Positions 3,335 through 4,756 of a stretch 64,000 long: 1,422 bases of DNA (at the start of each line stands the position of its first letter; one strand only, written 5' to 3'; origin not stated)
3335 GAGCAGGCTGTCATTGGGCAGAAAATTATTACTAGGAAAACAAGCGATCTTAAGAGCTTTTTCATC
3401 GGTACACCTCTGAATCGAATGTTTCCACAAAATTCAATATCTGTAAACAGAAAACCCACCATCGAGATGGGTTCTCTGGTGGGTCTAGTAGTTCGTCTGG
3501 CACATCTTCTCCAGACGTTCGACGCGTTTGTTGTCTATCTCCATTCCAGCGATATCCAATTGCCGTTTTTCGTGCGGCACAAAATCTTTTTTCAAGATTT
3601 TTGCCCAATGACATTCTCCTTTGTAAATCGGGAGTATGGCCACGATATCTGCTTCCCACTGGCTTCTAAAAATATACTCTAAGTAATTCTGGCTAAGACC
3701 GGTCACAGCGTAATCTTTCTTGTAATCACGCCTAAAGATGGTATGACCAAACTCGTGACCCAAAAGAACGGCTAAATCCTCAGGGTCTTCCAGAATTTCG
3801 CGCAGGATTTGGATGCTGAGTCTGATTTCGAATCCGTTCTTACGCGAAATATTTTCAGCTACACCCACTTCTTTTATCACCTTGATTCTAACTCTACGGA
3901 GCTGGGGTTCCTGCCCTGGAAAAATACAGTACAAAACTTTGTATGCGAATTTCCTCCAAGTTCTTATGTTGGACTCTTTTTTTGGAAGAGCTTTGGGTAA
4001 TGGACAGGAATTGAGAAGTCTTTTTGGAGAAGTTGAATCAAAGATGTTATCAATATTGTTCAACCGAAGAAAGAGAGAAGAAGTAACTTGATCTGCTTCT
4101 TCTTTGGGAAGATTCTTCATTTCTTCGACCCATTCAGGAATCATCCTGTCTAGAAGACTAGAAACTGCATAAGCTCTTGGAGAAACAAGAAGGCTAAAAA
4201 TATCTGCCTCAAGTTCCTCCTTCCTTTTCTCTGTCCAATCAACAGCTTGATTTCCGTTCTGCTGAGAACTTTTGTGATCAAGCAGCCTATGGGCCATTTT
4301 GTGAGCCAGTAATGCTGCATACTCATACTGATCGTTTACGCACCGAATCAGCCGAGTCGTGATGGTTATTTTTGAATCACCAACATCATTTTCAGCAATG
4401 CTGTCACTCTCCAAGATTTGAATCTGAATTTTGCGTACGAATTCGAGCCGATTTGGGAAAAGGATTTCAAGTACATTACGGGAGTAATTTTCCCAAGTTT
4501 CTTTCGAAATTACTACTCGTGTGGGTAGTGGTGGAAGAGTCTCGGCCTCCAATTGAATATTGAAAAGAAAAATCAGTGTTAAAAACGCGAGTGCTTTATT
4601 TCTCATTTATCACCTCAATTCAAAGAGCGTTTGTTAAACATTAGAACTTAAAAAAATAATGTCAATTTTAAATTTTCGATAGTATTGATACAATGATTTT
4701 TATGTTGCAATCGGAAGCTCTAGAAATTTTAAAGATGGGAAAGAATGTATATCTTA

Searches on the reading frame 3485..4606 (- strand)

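Call 22: search_protein_families(library=pfam, proteins=[window:3485-4606:-], max_evalue=0.001)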
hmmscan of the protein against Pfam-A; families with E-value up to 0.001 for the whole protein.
window:3485-4606:- (373 aa): 1 family
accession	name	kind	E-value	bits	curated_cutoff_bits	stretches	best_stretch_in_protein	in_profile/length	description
PF01435.24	Peptidase_M48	-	1.4e-09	38.5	20.3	1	78-116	47-85/186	Peptidase family M48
